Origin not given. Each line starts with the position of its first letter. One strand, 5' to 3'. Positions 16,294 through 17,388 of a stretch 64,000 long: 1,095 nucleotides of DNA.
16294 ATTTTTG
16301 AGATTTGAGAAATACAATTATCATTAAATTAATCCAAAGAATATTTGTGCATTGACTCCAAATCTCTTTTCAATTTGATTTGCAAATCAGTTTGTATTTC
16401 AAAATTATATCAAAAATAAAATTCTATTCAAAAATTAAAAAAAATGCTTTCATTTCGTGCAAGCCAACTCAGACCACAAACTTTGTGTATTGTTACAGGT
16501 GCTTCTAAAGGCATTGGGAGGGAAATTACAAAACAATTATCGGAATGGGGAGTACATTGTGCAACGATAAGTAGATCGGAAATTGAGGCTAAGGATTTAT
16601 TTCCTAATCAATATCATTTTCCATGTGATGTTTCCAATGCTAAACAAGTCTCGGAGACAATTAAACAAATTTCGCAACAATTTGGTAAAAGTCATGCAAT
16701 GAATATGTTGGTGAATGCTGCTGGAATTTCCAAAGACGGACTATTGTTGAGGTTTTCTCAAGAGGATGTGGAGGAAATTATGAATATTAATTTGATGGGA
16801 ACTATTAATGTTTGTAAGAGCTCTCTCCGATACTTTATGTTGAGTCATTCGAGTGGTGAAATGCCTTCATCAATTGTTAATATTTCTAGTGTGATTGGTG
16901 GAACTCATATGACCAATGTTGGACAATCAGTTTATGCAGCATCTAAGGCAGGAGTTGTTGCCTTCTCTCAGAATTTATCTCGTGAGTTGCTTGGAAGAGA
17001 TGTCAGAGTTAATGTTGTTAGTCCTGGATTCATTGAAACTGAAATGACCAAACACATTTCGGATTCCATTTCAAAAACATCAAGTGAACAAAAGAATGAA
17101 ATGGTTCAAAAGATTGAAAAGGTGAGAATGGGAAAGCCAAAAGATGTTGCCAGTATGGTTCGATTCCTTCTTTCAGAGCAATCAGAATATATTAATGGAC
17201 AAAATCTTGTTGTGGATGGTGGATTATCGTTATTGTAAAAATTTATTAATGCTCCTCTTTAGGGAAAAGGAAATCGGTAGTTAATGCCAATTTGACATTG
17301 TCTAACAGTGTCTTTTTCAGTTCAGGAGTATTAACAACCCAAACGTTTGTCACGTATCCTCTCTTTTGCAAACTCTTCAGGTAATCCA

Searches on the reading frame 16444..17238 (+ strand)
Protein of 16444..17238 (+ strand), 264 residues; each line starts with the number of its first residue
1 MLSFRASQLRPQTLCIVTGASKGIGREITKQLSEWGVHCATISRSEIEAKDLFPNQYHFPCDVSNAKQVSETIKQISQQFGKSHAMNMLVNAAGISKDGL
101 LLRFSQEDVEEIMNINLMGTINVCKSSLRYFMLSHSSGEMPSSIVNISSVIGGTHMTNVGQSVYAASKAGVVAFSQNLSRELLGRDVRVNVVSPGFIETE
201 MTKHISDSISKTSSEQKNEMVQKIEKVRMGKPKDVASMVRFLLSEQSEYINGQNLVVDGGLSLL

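Call 9: list_cluster_members(proteins=[window:16444-17235:+, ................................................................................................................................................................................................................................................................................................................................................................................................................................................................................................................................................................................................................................])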
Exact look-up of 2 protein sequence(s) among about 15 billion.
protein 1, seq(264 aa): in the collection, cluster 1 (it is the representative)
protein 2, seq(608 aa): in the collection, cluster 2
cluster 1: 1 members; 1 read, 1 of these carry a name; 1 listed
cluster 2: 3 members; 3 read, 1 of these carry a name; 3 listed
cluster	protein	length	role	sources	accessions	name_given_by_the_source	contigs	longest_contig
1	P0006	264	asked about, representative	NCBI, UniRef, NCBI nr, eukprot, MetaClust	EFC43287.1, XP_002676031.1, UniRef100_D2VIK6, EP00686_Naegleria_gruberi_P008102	predicted protein [Naegleria gruberi] | Predicted protein n=1 Tax=Naegleria gruberi TaxID=5762 RepID=D2VIK6_NAEGR | uncharacterized protein NAEGRDRAFT_34446 [Naegleria gruberi]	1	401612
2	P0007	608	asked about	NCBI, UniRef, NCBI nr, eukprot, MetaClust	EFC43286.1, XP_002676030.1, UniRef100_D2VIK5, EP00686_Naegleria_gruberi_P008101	guanine nucleotide-binding protein G(i) subunit alpha [Naegleria gruberi] | Guanine nucleotide-binding protein G(I) subunit alpha n=1 Tax=Naegleria gruberi ... | XP_002676030.1 guanine nucleotide-binding protein G(i) subunit alpha [Naegleria gruberi ...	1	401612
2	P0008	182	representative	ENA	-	-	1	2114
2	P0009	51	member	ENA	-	-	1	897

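Call 42: predict_structure(alignment_id=A2)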
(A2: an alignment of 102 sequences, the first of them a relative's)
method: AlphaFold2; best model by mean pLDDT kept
length: 608 residues; sequences in the alignment: 102
mean_pLDDT: 74.5   pTM: 0.58
mean pLDDT of the five models: 74.5, 73.8, 73.4, 73.1, 72.5
residues with pLDDT >= 90: 293; 70-90: 93; 50-70: 60; < 50: 162
segments of 3 or more residues with pLDDT < 50: 1-39, 50-64, 239-307, 554-571, 573-591
pLDDT, mean of each block of 10 residues (from residue 1): 36 34 32 43 53 43 57 94 95 91 67 87 95 96 93 97 80 97 98 95 94 94 84 62 40 38 33 33 36 41 48 86 97 95 91 71 92 75 72 96 92 89 94 94 97 97 96 97 87 79 96 96 94 93 74 44 40 41 39 66 81
secondary structure, 60 per line:
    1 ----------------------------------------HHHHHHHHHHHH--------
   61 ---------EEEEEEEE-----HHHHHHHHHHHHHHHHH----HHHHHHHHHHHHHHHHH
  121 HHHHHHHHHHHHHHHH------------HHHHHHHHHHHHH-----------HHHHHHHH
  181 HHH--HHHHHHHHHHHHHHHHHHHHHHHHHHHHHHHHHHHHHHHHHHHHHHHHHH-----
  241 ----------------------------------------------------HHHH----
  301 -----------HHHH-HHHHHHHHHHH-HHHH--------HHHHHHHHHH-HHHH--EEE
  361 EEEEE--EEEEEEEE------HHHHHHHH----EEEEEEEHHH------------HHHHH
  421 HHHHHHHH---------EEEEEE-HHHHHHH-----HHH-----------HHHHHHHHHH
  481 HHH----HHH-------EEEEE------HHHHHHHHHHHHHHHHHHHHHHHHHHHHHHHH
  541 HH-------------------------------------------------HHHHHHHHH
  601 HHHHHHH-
elements in order: H41-52 E70-77 H83-99 H104-136 H149-161 H173-183 H186-235 H293-296 H312-315 H317-327 H329-332 H341-350 H352-355 E358-365 E368-375 H382-389 E394-400 H416-428 E438-443 H445-451 H471-483 E498-502 H509-542 H592-607

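Call 44: search_protein_representatives(alignment_id=A3)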
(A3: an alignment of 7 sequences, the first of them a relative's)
Query: 7 sequences, 498 profile positions. Proteins with E-value up to 0.001 (for the whole library): 8126; up to 1e-10: 4028; up to 1e-30: 334. The best 150 are listed.
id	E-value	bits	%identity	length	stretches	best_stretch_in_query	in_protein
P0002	2.5e-229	778.6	-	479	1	1-497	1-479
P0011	2.2e-150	518.1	-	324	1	80-351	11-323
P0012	4.1e-135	467.8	-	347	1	160-498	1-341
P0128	8.4e-126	437.1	-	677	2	97-496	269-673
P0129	1.7e-106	373.3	-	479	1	40-482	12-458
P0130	5.0e-73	263.0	-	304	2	322-486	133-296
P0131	1.9e-67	244.6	-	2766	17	291-403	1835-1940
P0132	9.3e-65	235.7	-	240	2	232-384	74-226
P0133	3.9e-57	210.6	-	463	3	235-418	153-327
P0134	3.0e-52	194.4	-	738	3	65-416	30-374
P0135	2.4e-47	178.3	-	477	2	236-426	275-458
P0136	2.6e-47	178.2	-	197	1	304-468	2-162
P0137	8.7e-47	176.4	-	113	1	341-451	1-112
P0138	2.9e-46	174.7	-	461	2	236-426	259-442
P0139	6.5e-46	173.5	-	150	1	341-498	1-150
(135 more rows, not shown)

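Call 46: fold_search(model_id=the predicted structure, library=pdb)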
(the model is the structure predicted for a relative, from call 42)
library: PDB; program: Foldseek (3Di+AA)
matches with E <= 10: 1784; with E <= 0.001: 963
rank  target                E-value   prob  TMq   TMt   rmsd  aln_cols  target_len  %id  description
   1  9p84_A                5.6e-18  1.00  0.31  0.52  19.1       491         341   19  NTSR1-Gi-NTS(8-13) GTP-Bound Complex in the Non-Canonical, AHD Closed State (NC-Closed-GTP) (released 2026-03-25)
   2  8u02_B                3.0e-17  1.00  0.31  0.51  10.2       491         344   19  CryoEM structure of D2 dopamine receptor in complex with GoA KE mutant and dopamine (released 2024-08-21)
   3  9p85_A                3.5e-17  1.00  0.31  0.52  19.0       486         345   19  NTSR1-Gi-NTS(8-13) GTP-Bound Complex in the Canonical, AHD Closed State, 3DVA Sorted (C-Closed*-GTP) (released 2026-03-25)
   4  9p82_A                4.8e-17  1.00  0.30  0.50  19.2       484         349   19  NTSR1-Gi-NTS(8-13) GTP-Bound Complex in the Canonical, AHD Closed State (C-Closed-GTP) (released 2026-03-25)
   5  4g5r_A                5.1e-17  1.00  0.30  0.55  17.4       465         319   19  Structure of LGN GL4/Galphai3 complex (released 2012-09-05)
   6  6crk_A                1.0e-16  1.00  0.30  0.52  19.5       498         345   18  Heterotrimeric G-protein in complex with an antibody fragment (released 2018-10-24)
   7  4g5q_A                1.1e-16  1.00  0.30  0.55  17.3       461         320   19  Structure of LGN GL4/Galphai1 complex (released 2012-09-05)
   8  3onw_A                1.4e-16  1.00  0.30  0.55  17.6       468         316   19  Structure of a G-alpha-i1 mutant with enhanced affinity for the RGS14 GoLoco motif. (released 2010-11-24)
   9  1kjy_A                1.7e-16  1.00  0.29  0.54  17.2       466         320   20  Crystal Structure of Human G[alpha]i1 Bound to the GoLoco Motif of RGS14 (released 2002-05-08)
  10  4g5r_B                1.8e-16  1.00  0.30  0.56  17.3       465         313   19  Structure of LGN GL4/Galphai3 complex (released 2012-09-05)
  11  5kdo_A                2.0e-16  1.00  0.30  0.51  19.0       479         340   19  Heterotrimeric complex of the 4 alanine insertion variant of the Gi alpha1 subunit and the Gbeta1-Ggamma1 (released 2016-08-03)
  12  6mhe_A                2.1e-16  1.00  0.29  0.53  17.4       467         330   20  Galphai3 co-crystallized with KB752 (released 2019-07-31)
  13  9odl_A                2.1e-16  1.00  0.31  0.52  19.3       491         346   19  Structure of the MOR/Gi/Mitragynine Pseudoindoxil Complex, GTP-bound G-ACT-3 (released 2026-01-07)
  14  3qe0_B                2.3e-16  1.00  0.29  0.56  17.4       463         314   20  A Galpha-i1 P-loop mutation prevents transition to the activated state (released 2012-01-25)
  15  3qi2_A                2.3e-16  1.00  0.29  0.54  17.7       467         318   19  A Galpha P-loop mutation prevents transition to the activated state: G42R bound to RGS14 GoLoco (released 2012-02-01)
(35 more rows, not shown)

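Call 47: list_cluster_members(proteins=[P0128, P0129, P0130, P0132, P0136, P0137, P0139, P0003, P0012, P0010])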
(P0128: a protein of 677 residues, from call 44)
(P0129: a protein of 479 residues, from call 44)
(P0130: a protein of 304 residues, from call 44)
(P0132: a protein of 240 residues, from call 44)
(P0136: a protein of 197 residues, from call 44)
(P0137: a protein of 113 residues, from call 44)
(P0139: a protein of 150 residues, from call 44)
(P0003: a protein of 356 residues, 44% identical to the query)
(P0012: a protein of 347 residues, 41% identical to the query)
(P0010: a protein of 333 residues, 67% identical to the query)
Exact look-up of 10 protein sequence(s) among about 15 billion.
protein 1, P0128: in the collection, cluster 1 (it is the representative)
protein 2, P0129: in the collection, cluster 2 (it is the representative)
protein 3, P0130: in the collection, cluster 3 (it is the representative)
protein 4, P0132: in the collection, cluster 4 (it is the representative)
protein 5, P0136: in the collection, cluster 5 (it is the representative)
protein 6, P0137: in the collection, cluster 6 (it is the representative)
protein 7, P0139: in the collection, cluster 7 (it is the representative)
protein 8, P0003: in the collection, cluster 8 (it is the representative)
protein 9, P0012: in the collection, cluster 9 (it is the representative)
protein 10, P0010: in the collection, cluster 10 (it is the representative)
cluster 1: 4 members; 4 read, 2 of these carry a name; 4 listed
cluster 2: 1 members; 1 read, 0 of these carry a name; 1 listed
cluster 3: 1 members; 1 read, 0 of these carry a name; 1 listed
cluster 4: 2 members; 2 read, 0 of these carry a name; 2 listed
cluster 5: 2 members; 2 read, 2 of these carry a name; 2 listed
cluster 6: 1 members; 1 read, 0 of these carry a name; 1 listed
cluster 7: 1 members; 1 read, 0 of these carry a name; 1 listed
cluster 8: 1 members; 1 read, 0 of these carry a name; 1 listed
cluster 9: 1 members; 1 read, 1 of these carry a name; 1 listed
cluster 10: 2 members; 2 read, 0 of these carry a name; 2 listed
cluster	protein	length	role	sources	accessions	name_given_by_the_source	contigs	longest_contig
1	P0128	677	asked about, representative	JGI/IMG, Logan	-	hypothetical protein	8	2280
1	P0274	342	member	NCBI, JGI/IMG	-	hypothetical protein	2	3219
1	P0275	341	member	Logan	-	-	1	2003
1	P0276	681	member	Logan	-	-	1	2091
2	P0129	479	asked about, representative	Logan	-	-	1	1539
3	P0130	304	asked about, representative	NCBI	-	-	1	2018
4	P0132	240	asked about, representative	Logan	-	-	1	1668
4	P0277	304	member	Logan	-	-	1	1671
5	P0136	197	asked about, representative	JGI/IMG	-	hypothetical protein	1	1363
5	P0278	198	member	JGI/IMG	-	hypothetical protein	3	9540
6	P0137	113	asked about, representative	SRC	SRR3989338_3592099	-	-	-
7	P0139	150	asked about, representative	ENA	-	-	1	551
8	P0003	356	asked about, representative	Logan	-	-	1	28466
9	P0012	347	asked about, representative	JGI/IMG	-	hypothetical protein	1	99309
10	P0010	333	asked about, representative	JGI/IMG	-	-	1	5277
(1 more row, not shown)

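Call 50: search_protein_families(library=pfam, proteins=[window:16444-17238:+], max_evalue=0.001)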
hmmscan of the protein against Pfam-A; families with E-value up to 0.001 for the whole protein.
window:16444-17238:+ (264 aa): 5 families
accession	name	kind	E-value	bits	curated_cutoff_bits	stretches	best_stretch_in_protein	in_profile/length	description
PF13561.12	adh_short_C2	-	5.1e-51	174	27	1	19-262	1-236/236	Enoyl-(Acyl carrier protein) reductase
PF00106.31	adh_short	-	3.9e-45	154.2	26.6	1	15-207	3-192/195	short chain dehydrogenase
PF08659.16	KR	-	5.8e-11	43.1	22.6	1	15-179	3-164/180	KR domain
PF01370.27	Epimerase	-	1.7e-06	28.1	20.9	1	16-248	2-230/240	NAD dependent epimerase/dehydratase family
PF23441.1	SDR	-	0.0008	19.3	27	0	152-264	153-258/258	SDR-like rossmann domain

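Call 55: find_encoding_contigs(protein=P0008, flank=2000, max_places=3)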
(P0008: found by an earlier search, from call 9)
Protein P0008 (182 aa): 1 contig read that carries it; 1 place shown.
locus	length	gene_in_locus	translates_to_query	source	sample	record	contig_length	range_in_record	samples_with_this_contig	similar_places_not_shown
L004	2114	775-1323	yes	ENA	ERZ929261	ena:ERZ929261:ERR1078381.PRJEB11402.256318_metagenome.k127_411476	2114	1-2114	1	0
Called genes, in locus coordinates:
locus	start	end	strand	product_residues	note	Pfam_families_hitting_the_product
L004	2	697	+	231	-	?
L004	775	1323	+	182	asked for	PF00503:G-alpha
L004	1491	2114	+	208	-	?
